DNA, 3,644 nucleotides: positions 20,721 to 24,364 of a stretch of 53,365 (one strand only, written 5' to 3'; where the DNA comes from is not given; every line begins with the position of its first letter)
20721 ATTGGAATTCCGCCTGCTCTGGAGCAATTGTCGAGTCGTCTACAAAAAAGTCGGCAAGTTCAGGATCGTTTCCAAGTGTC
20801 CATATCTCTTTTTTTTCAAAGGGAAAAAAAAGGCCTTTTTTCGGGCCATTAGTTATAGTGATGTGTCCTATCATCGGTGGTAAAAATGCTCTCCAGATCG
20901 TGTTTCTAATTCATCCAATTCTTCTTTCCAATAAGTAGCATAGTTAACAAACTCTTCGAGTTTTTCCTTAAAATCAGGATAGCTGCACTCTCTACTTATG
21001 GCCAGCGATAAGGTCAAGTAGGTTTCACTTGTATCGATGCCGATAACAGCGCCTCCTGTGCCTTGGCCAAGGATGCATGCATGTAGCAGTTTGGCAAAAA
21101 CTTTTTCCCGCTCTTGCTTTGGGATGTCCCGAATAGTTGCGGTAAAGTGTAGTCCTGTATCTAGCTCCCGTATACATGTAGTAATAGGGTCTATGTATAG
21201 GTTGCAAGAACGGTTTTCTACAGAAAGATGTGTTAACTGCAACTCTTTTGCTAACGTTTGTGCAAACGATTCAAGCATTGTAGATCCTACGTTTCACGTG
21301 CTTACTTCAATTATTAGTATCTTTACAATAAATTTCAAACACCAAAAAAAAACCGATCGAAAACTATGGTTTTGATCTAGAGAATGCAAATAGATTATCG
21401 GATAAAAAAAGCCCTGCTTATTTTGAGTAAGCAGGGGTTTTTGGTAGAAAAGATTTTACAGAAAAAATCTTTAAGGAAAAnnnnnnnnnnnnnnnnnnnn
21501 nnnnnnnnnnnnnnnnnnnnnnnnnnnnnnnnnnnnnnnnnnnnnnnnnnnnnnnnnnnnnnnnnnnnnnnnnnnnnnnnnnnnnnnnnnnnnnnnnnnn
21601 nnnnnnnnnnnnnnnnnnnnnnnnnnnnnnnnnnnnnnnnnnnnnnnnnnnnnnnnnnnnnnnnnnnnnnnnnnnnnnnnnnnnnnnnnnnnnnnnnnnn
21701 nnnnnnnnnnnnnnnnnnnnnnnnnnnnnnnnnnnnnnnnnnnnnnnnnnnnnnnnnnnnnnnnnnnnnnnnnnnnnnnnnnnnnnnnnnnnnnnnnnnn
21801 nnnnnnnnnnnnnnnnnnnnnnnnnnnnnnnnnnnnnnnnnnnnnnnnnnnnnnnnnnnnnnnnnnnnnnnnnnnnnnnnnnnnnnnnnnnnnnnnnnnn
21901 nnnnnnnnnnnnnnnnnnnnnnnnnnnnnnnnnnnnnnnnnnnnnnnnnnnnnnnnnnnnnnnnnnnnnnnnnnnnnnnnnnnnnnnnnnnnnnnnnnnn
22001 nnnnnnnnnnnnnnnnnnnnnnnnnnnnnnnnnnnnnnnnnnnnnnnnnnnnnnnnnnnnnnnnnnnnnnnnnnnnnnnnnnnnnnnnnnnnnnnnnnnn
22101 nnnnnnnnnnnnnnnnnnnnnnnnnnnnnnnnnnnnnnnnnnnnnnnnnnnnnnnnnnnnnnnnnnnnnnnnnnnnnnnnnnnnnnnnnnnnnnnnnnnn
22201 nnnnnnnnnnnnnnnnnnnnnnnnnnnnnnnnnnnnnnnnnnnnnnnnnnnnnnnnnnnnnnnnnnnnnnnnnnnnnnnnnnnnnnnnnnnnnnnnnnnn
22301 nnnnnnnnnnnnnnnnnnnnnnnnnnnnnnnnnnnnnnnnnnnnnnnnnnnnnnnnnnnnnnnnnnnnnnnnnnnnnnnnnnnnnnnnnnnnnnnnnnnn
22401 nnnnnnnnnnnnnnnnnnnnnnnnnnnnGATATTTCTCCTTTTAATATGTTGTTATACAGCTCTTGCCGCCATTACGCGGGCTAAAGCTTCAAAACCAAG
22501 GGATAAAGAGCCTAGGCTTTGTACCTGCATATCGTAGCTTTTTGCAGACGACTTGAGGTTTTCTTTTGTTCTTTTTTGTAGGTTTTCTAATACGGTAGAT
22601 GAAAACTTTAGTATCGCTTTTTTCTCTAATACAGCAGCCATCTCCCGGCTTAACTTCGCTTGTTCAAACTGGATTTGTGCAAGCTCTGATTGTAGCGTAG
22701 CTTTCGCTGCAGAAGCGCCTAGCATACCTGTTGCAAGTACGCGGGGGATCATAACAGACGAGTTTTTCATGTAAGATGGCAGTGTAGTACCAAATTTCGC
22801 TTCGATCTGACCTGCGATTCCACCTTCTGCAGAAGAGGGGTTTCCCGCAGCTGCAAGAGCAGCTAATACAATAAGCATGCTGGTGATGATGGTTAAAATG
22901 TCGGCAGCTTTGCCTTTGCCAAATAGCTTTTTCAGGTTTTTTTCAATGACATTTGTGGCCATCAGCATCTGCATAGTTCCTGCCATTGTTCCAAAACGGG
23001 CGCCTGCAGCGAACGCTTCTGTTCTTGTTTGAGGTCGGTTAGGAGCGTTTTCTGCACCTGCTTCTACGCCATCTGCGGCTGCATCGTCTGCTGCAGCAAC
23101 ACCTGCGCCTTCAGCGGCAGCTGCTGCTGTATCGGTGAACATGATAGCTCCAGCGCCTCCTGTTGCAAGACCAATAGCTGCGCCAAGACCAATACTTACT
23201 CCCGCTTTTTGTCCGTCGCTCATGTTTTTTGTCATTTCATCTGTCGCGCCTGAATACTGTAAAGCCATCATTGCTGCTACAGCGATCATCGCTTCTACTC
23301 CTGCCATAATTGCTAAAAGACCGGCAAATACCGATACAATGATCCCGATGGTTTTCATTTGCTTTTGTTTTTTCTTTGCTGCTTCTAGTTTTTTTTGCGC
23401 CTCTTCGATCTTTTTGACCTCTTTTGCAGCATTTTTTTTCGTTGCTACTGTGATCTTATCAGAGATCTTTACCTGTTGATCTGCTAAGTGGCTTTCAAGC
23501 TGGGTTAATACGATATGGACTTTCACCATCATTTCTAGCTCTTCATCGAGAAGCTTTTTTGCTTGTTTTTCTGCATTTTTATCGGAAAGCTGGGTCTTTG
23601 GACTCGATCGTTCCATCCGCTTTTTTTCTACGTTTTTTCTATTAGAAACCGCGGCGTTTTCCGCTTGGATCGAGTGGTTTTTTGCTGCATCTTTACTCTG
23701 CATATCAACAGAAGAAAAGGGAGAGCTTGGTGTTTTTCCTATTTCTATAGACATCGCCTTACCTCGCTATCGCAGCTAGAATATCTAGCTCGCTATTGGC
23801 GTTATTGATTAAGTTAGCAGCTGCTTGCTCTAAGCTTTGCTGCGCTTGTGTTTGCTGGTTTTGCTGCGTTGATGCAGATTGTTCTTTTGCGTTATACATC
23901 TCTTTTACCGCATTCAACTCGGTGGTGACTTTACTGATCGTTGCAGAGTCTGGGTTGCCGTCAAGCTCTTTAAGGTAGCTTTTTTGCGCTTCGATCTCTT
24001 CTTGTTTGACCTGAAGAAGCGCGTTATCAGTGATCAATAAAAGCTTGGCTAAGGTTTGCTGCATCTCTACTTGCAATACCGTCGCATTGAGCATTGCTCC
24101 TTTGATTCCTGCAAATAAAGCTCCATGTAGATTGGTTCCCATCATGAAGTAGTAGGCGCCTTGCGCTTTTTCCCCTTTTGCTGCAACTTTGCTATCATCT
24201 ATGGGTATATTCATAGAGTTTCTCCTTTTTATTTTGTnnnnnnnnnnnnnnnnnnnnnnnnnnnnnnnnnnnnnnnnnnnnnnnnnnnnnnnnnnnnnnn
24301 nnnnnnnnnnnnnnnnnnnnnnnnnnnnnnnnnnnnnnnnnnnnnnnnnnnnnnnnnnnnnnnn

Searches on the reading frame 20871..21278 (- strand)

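Call 4: search_protein_families(library=pfam, proteins=[window:20871-21278:-], max_evalue=0.1)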
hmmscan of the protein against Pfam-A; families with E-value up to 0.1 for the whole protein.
window:20871-21278:- (135 aa): 2 families
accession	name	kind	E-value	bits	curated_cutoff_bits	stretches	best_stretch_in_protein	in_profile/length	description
PF05932.18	CesT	-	2.1e-11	44.4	22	1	7-118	4-119/119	Tir chaperone protein (CesT) family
PF24693.1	DUF7660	-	0.0043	17.6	27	1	4-68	7-69/73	Family of unknown function (DUF7660)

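Call 5: search_protein_families(library=ncbifam, proteins=[window:20871-21278:-], max_evalue=0.1)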
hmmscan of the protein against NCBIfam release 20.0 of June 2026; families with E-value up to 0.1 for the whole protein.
window:20871-21278:- (135 aa): 0 families

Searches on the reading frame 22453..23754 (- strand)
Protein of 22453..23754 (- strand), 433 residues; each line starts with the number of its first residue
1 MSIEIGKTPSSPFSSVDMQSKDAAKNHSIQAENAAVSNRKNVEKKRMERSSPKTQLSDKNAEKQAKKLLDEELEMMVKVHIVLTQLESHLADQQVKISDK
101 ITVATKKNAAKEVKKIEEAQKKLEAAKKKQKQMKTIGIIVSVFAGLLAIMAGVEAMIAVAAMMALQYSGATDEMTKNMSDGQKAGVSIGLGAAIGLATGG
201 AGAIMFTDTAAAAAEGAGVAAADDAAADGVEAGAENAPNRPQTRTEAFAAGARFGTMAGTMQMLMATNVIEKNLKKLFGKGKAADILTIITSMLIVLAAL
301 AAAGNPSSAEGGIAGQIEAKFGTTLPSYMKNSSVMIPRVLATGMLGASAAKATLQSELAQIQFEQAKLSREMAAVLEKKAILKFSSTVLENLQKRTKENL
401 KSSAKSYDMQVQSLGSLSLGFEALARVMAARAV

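Call 4: search_protein_families(library=pfam, proteins=[window:22453-23754:-], max_evalue=0.1)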
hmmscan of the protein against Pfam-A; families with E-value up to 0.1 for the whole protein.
window:22453-23754:- (433 aa): 1 family
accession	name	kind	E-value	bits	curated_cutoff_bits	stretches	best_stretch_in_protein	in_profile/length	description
PF20990.2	DUF2207_C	-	0.00064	19.9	33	1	23-205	25-183/247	Predicted membrane protein (DUF2207) C-terminal domain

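Call 5: search_protein_families(library=ncbifam, proteins=[window:22453-23754:-], max_evalue=0.1)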
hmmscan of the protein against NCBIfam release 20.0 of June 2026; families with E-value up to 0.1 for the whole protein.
window:22453-23754:- (433 aa): 0 families

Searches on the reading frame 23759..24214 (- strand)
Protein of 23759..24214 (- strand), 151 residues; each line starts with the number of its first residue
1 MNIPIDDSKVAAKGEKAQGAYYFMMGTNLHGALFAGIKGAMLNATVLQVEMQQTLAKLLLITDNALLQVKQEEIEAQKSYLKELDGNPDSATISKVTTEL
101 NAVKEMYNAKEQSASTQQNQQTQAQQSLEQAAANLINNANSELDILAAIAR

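Call 4: search_protein_families(library=pfam, proteins=[window:23759-24214:-], max_evalue=0.1)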
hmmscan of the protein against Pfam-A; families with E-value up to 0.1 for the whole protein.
window:23759-24214:- (151 aa): 1 family
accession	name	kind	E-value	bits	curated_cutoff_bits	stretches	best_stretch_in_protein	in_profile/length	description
PF18845.6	baeRF_family3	-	0.085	13.6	31.5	0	52-140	77-165/168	Bacterial archaeo-eukaryotic release factor family 3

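Call 5: search_protein_families(library=ncbifam, proteins=[window:23759-24214:-], max_evalue=0.1)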
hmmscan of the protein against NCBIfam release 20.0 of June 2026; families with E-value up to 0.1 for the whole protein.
window:23759-24214:- (151 aa): 2 families
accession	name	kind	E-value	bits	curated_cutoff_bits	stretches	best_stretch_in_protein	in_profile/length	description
NF047507.1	TPR_BatC_Lepto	exception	0.02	14.3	175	1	64-131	104-169/214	TPR repeat-containing protein BatC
NF047368.1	collar_FlbB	equivalog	0.058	13.2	110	1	53-137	55-134/193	periplasmic-type flagellar collar protein FlbB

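Call 77: search_solved_structures(query=A8, max_evalue=10)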
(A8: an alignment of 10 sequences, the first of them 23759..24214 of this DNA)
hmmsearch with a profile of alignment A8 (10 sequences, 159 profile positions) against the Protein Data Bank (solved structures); distinct sequences matched with E-value up to 10: 22.
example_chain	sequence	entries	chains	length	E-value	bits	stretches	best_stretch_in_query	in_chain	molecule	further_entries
2ym0_A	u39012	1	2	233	0.0035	20.8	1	95-149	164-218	CELL INVASION PROTEIN SIPD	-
4hpq_C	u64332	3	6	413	0.018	18.4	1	50-148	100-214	Atg17 | KLTH0D15642p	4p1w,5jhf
3zqb_A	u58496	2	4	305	0.021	18.2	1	95-149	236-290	PROTEIN PRGI, CELL INVASION PROTEIN SIPD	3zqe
4oyd_B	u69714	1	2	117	0.07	16.5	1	25-81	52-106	Computationally designed Inhibitor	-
1fos_E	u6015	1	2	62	0.1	16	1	117-155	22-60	P55-C-FOS PROTO-ONCOGENE PROTEIN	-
2wt7_A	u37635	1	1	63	0.11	15.9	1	117-155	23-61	PROTO-ONCOGENE PROTEIN C-FOS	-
3nzz_A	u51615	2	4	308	0.18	15.2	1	95-149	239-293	Cell invasion protein sipD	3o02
3o00_A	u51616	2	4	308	0.18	15.2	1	95-149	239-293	Cell invasion protein sipD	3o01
7rye_F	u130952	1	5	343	0.22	14.9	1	95-149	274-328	Cell invasion protein SipD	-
2ym9_A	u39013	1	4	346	0.22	14.9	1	95-149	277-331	CELL INVASION PROTEIN SIPD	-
2p7n_A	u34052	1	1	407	0.25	14.7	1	106-155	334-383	Pathogenicity island 1 effector protein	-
9m08_A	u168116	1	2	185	0.29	14.5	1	102-157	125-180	Quorum-sensing regulator protein G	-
9m06_A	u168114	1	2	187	0.29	14.5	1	102-157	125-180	Outer membrane lipoprotein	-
9ofo_A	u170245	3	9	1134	0.38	14.1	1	37-147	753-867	Surface glycoprotein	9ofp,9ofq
7kuw_A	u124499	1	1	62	0.43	14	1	73-109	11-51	Sequence-Based Designed Protein nmt_0994_guided_02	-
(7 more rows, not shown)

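Call 79: search_solved_structures(query=A8, max_evalue=0.3, show_alignments=5)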
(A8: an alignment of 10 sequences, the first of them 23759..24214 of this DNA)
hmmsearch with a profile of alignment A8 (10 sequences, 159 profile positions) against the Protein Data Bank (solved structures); distinct sequences matched with E-value up to 0.3: 13.
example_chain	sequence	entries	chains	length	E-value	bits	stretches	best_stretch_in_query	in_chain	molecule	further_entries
2ym0_A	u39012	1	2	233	0.0035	20.8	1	95-149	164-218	CELL INVASION PROTEIN SIPD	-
4hpq_C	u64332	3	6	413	0.018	18.4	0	50-148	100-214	Atg17 | KLTH0D15642p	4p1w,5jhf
3zqb_A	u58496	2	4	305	0.021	18.2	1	95-149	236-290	PROTEIN PRGI, CELL INVASION PROTEIN SIPD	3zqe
4oyd_B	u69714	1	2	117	0.07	16.5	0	25-81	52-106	Computationally designed Inhibitor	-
1fos_E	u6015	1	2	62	0.1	16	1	117-155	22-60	P55-C-FOS PROTO-ONCOGENE PROTEIN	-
2wt7_A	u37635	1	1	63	0.11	15.9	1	117-155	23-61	PROTO-ONCOGENE PROTEIN C-FOS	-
3nzz_A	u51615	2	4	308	0.18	15.2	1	95-149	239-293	Cell invasion protein sipD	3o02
3o00_A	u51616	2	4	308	0.18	15.2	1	95-149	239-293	Cell invasion protein sipD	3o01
7rye_F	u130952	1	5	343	0.22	14.9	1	95-149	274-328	Cell invasion protein SipD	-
2ym9_A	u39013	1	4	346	0.22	14.9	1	95-149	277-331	CELL INVASION PROTEIN SIPD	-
2p7n_A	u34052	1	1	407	0.25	14.7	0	106-155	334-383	Pathogenicity island 1 effector protein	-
9m08_A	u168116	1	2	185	0.29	14.5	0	102-157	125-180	Quorum-sensing regulator protein G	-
9m06_A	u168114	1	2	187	0.29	14.5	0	102-157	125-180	Outer membrane lipoprotein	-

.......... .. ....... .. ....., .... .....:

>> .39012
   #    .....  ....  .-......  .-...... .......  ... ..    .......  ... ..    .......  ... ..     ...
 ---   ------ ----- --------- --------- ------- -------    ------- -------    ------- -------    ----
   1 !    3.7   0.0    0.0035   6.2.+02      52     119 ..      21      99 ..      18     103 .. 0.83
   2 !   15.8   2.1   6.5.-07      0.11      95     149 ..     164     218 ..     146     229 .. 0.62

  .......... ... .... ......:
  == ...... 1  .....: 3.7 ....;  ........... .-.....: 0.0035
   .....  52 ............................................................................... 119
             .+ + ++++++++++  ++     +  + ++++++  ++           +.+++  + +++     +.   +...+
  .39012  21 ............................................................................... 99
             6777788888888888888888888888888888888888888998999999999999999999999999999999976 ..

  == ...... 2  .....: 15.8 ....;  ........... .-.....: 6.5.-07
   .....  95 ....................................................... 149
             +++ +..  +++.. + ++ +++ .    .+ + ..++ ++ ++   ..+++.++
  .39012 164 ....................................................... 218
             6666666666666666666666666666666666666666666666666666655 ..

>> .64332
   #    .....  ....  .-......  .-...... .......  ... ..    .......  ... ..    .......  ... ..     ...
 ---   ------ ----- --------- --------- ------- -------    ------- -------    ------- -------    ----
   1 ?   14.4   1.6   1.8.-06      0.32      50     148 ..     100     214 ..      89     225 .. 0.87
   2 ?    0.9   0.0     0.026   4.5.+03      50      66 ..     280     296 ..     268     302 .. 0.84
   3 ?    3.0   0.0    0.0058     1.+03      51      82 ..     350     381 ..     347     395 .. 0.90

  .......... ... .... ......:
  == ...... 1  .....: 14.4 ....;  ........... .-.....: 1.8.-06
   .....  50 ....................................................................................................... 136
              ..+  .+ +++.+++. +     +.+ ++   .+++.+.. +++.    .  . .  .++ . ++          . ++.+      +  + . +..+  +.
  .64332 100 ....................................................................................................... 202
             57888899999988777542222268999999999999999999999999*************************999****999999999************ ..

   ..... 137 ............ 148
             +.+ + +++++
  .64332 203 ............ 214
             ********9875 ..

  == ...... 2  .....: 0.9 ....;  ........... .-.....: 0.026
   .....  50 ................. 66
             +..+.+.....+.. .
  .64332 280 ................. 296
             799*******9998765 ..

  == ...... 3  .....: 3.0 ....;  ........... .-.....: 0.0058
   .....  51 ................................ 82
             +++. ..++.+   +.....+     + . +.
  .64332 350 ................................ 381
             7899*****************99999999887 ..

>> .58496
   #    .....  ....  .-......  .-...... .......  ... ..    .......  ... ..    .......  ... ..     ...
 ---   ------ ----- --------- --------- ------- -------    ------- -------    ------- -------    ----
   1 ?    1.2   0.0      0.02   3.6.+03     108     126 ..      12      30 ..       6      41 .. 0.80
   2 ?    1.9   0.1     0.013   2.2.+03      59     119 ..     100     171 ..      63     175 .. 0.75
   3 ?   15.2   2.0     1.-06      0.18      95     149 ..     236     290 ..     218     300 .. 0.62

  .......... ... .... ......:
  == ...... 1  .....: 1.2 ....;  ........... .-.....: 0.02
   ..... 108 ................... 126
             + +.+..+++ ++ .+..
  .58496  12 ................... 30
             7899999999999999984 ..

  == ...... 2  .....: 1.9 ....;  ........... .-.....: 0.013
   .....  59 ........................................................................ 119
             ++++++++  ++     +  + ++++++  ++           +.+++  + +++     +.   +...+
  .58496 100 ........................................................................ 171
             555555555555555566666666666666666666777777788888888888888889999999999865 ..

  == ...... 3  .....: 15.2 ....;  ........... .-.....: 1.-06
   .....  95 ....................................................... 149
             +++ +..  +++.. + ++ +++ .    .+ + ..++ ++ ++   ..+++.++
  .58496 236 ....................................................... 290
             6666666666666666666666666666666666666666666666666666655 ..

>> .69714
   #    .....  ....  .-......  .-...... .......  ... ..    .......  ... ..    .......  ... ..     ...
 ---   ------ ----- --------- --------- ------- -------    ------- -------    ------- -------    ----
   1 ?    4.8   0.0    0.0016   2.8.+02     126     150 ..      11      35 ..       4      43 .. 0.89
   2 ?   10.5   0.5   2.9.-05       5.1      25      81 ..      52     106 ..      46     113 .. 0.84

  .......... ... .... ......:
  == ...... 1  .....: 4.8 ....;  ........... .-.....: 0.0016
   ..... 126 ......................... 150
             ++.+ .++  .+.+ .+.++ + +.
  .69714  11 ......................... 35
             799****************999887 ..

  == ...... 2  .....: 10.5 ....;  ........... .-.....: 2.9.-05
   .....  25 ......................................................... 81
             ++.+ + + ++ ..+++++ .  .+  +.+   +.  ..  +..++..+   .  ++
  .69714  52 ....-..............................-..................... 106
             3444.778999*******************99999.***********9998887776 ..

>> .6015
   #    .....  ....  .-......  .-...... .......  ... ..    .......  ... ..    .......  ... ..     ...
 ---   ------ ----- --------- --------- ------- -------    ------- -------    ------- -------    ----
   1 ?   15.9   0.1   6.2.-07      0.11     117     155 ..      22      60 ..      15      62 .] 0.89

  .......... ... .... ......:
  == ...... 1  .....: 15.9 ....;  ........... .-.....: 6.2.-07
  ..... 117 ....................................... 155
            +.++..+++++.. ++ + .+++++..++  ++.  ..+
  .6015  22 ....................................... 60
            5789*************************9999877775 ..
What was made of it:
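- The best PDB hit of the m151 profile is the SipD C-terminal helix region (whole-sequence E = 0.0035, domain E = 0.11; calls 77, 79). The hit is marginal, with low posterior probabilities (call 79).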

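Call 91: search_protein_families(library=pfam, alignment_id=A8, max_evalue=1)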
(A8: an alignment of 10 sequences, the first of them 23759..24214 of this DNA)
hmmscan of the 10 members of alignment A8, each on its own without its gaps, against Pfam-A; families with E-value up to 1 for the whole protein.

A. member 1, window:23759-24214:- (151 aa): 1 family
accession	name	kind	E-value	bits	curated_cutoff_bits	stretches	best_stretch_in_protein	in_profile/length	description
PF18845.6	baeRF_family3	-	0.085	13.6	31.5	1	52-140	77-165/168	Bacterial archaeo-eukaryotic release factor family 3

B. families by the number of members that match (of 10 scanned): 40 families (the first 25 are shown)
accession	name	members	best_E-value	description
PF24211.1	DUF7432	2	0.072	Family of unknown function (DUF7432)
PF05979.17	DUF896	1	5.3e-06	Bacterial protein of unknown function (DUF896)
PF06008.19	Laminin_I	1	0.0003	Laminin Domain I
PF24583.1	DUF7610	1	0.00043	Domain of unknown function (DUF7610)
PF25617.1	PhiKZ_gp86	1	0.0013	Bacteriophage PhiKZ vertex-binding protein gp86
PF00503.26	G-alpha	1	0.0016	G-protein alpha subunit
PF19970.4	VMAP-M9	1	0.0043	vWA-MoxR associated protein middle region (VMAP-M) 9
PF04513.17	Baculo_PEP_C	1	0.0079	Baculovirus polyhedron envelope protein, PEP, C terminus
PF10312.14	Cactin_mid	1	0.012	Conserved mid region of cactin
PF03095.20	PTPA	1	0.014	Phosphotyrosyl phosphate activator (PTPA) protein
PF04494.20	TFIID_NTD2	1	0.015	WD40 associated region in TFIID subunit, NTD2 domain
PF24079.1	UBR4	1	0.016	E3 ubiquitin-protein ligase UBR4-like domain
PF24704.1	DUF7667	1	0.016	Family of unknown function (DUF7667)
PF20849.2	TelK_muzzle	1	0.017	Protelomerase, muzzle domain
PF14942.11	Muted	1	0.018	Organelle biogenesis, Muted-like protein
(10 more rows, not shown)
